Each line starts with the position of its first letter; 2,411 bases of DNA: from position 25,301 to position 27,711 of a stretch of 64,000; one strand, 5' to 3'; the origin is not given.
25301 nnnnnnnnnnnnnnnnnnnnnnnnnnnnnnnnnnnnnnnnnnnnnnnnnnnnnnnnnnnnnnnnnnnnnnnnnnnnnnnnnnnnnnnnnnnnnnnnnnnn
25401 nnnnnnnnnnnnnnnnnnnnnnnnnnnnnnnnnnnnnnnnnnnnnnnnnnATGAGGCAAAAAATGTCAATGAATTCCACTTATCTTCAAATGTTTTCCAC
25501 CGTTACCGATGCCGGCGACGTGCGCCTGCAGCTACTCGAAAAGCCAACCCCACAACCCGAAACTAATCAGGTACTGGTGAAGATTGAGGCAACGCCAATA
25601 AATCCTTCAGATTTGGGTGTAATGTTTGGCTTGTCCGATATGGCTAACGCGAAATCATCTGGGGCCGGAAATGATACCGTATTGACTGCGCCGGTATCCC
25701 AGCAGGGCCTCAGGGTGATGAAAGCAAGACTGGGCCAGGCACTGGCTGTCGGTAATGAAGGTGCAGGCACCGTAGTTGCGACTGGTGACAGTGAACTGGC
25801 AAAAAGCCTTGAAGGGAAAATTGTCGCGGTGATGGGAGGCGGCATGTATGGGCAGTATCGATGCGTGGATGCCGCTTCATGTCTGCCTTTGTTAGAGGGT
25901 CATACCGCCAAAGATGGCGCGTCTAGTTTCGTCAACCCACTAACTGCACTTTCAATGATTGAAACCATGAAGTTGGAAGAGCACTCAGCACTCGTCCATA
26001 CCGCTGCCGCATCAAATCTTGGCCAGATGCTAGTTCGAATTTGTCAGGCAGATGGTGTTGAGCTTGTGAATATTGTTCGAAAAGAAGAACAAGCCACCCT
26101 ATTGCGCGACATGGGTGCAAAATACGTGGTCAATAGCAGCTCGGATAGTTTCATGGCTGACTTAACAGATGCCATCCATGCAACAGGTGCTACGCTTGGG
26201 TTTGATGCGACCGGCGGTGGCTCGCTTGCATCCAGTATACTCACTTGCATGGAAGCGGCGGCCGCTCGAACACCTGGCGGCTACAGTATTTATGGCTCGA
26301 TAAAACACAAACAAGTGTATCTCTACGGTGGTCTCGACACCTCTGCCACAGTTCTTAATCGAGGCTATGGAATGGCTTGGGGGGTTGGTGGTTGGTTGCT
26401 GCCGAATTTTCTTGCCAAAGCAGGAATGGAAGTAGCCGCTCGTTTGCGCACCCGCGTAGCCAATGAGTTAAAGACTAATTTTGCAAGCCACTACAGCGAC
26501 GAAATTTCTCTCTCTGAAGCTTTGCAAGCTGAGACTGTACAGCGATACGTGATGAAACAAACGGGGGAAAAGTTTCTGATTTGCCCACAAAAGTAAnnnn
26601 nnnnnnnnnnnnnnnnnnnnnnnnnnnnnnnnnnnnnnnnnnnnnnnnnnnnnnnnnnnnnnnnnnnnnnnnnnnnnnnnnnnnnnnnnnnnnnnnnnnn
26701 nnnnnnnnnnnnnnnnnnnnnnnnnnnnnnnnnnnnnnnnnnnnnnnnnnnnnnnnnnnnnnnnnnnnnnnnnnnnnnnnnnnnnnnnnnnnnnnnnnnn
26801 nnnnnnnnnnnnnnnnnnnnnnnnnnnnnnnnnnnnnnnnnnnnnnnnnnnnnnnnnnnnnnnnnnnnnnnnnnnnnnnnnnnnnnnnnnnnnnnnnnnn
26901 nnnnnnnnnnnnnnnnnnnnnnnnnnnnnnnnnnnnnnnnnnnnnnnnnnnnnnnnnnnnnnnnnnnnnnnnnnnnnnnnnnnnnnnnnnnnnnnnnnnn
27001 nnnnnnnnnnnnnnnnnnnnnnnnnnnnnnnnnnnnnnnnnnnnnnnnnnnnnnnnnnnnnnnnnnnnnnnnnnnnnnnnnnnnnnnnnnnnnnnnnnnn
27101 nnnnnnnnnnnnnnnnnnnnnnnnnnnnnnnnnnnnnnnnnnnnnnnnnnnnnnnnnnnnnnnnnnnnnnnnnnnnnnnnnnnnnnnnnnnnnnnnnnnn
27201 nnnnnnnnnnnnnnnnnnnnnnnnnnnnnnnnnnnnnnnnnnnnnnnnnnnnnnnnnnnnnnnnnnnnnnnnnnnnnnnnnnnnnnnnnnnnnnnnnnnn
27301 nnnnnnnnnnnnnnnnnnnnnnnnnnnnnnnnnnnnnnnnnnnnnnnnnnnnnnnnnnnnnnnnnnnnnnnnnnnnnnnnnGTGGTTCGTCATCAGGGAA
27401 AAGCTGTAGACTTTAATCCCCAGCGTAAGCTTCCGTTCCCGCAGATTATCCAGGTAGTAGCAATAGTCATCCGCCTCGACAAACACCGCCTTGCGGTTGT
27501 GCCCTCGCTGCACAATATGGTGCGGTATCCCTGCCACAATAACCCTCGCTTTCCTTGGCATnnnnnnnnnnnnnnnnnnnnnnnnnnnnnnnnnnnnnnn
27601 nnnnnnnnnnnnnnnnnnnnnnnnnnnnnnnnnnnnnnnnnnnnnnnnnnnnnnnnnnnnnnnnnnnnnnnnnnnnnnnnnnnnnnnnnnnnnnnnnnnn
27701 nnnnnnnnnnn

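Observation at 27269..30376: Two non-contiguous, oppositely oriented fragments of a REP-associated Y1 transposase, each next to the same 24-nt R3 variant, bracket a 3-kb gene module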

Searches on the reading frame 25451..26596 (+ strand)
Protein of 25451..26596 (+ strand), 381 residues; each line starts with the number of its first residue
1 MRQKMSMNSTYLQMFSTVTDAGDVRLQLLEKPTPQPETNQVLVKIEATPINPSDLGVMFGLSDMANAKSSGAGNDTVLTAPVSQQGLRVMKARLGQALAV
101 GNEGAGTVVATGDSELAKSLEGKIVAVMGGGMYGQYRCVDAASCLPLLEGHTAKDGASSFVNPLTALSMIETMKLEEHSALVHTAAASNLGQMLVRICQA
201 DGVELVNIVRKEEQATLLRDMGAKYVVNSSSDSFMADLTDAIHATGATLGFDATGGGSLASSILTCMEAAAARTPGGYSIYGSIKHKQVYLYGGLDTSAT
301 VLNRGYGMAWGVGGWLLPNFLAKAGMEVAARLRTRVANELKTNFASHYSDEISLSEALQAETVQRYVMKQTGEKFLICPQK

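Call 8: search_protein_families(library=pfam, proteins=[window:25451-26596:+], max_evalue=0.01)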
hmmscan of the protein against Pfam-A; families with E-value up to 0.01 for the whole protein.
window:25451-26596:+ (381 aa): 2 families
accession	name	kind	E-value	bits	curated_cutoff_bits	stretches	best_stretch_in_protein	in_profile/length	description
PF00107.32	ADH_zinc_N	-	2.8e-09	37.5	31.8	1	190-269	2-81/129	Zinc-binding dehydrogenase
PF08240.17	ADH_N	-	2.2e-06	28.3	23.5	1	39-147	3-102/104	Alcohol dehydrogenase GroES-like domain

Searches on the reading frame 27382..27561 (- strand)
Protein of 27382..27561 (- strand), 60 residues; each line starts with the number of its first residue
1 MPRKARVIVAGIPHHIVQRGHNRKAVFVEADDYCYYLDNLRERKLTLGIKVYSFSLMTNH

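Call 10: search_protein_families(library=pfam, proteins=[window:27382-27561:-], max_evalue=10)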
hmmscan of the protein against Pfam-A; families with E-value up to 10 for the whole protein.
seq(60 aa): 0 families

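Call 12: find_homologous_proteins(query=window:27382-27561:-, max_evalue=0.001)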
Query seq(60 aa) (60 aa): 67 proteins with E <= 0.001 among 67 candidates.
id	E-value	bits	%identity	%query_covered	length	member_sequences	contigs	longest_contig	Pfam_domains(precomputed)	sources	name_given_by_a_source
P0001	1.3e-32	127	98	100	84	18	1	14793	-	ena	-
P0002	1.7e-25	105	83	100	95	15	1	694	PF01797.22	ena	-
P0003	4.5e-23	97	85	90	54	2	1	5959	-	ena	-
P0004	1.0e-21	93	78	100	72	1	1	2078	-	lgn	-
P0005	4.7e-21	91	73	100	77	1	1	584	PF01797.22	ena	-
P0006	8.7e-21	90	75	100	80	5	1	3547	PF01797.22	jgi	jgi:putative transposase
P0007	5.9e-20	88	72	100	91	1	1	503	PF01797.22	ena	-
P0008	6.9e-20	88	73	100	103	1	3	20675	PF01797.22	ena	-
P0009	1.1e-19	87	70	100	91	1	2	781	PF01797.22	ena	-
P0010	1.2e-19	87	68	100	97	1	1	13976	PF01797.22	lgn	-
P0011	1.4e-19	87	70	100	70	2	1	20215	PF01797.22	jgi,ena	-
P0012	1.5e-19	86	72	100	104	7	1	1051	PF01797.22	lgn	-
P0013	1.7e-19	86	68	100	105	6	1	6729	PF01797.22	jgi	-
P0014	1.9e-19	86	68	100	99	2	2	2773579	PF01797.22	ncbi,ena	-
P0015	2.8e-19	86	70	100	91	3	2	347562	PF01797.22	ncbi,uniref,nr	ncbi:transposase [Gilvimarinus sp. SDUM040013]|uniref:Transposase n=1 Tax=Gilvimarinus gilvus TaxID=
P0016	3.3e-19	85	70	100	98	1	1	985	PF01797.22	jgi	-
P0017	9.2e-19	84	70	100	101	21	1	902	PF01797.22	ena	-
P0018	2.2e-18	83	68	100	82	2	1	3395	PF01797.22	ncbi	-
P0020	4.5e-18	82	67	100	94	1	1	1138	PF01797.22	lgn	-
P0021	5.5e-18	82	70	100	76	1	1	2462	PF01797.22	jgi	jgi:putative transposase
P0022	7.7e-18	81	67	100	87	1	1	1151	PF01797.22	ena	-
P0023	1.0e-17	81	65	100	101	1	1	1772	PF01797.22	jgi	-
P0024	1.0e-17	81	65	100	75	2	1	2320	PF01797.22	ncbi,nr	ncbi:transposase, partial [bacterium]|nr:transposase [bacterium]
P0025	1.5e-17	80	65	100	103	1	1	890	PF01797.22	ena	-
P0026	1.5e-17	80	63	100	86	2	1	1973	PF01797.22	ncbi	-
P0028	2.0e-17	80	68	100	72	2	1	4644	PF01797.22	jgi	-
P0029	2.3e-17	80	67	100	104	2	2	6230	PF01797.22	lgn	-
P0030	2.9e-17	79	60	100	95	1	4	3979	PF01797.22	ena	-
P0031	5.3e-17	78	63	100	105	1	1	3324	PF01797.22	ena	-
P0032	5.5e-17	78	67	100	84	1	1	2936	PF01797.22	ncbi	-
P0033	6.3e-17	78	65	100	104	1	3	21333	PF01797.22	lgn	-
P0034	1.0e-16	78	65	100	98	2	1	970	PF01797.22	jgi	-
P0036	1.1e-16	77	65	100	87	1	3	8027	PF01797.22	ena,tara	tara:strand:+ start:486 stop:749 length:264 start_codon:yes stop_codon:yes gene_type:complete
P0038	1.7e-16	77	63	100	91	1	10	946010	PF01797.22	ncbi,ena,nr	ncbi:MAG: transposase [Gammaproteobacteria bacterium]|nr:transposase [Gammaproteobacteria bacterium]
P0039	2.3e-16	77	65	100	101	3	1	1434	PF01797.22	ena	-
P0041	4.1e-16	76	58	100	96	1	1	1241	PF01797.22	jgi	jgi:putative transposase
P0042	4.3e-16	76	63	100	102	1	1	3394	PF01797.22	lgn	-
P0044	9.2e-16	75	65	100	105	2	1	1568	PF01797.22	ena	-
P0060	1.8e-12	64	60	88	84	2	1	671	PF01797.22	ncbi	-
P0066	7.8e-10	56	53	98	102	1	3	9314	PF01797.22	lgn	-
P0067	4.8e-9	54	50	100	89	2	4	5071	PF01797.22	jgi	jgi:putative transposase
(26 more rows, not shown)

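Call 14: find_related_loci(query=window:27382-27561:-, collection=genome_contigs, flank=3000)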
Query seq(60 aa) (60 aa) in genome_contigs; peptide patterns used: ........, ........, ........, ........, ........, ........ (x = any residue, [..] = any of these).
213 stretches matched a pattern; 27 encode a relative of the query (tblastn E <= 1e-3); 27 distinct loci.
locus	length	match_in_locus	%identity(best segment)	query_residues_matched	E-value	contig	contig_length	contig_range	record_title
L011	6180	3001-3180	85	1-60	2e-32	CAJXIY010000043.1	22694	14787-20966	MAG TPA_asm: uncultured Gammaproteobacteria bacterium isolate SRR5494785_bin.38_MetaBAT_v2.12.1_MAG genome assembly, con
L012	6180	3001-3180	85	1-60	1e-31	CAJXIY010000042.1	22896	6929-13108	MAG TPA_asm: uncultured Gammaproteobacteria bacterium isolate SRR5494785_bin.38_MetaBAT_v2.12.1_MAG genome assembly, con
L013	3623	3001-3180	77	1-60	3e-28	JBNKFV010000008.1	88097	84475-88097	MAG: Cellvibrionaceae bacterium isolate E1E2.bin.45.orig k141_1302286, whole genome shotgun sequence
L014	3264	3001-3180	77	1-60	6e-28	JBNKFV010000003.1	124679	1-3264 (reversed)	MAG: Cellvibrionaceae bacterium isolate E1E2.bin.45.orig k141_1297005, whole genome shotgun sequence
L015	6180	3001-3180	70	1-60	8e-27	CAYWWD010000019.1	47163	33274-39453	MAG TPA_asm: uncultured Halioglobus sp. isolate SRP173033_co1_30 genome assembly, contig: NODE_997_length_47163_cov_11.9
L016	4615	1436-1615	68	1-60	2e-25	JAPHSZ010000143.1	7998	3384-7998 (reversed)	MAG: Gammaproteobacteria bacterium isolate N3S-Bin_7 c_000000293359, whole genome shotgun sequence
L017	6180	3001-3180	68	1-60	2e-24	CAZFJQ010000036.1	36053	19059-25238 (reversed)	MAG TPA_asm: uncultured Halioglobus sp. isolate binchicken_co13_439 genome assembly, contig: NODE_1291_length_36053_cov_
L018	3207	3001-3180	65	1-60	5e-24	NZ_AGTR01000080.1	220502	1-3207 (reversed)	Marinobacter manganoxydans MnI7-9 contig00005, whole genome shotgun sequence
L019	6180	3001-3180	65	1-60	4e-24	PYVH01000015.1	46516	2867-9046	Marinobacter sp. B9-2 NODE_15_length_46516_cov_34.6775, whole genome shotgun sequence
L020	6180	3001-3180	65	1-60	4e-22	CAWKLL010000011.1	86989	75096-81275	MAG: uncultured Gammaproteobacteria bacterium isolate MFD03551.bin.1.153 genome assembly, contig: contig_19693, whole ge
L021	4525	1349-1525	66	1-59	1e-21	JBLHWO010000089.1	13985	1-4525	MAG: Cellvibrionaceae bacterium isolate 3300046534_162 Ga0491194_0010161, whole genome shotgun sequence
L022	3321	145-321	59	1-59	2e-21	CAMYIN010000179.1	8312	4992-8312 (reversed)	MAG: uncultured Gammaproteobacteria bacterium isolate ES_M_Gamma_067 genome assembly, contig: NODE_6265_length_8312_cov_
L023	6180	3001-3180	50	1-60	4e-17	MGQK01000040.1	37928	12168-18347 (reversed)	MAG: Deltaproteobacteria bacterium RBG_13_61_14 RBG_13_scaffold_1810, whole genome shotgun sequence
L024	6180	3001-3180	48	1-60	1e-15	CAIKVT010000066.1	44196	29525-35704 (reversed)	MAG: uncultured Elusimicrobia bacterium isolate MJ-time_bin-0941 genome assembly, contig: bin-0941:66/84, whole genome s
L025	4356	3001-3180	48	1-60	2e-15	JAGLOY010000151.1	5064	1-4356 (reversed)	MAG: Candidatus Aegiribacteria sp. isolate RS_7_6 ROV157_7.bin.6.fa_151, whole genome shotgun sequence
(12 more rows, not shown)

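Call 23: search_protein_families(library=ncbifam, proteins=[window:27382-27561:-], max_evalue=10)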
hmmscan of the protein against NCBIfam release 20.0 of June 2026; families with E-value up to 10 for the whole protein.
seq(60 aa): 0 families
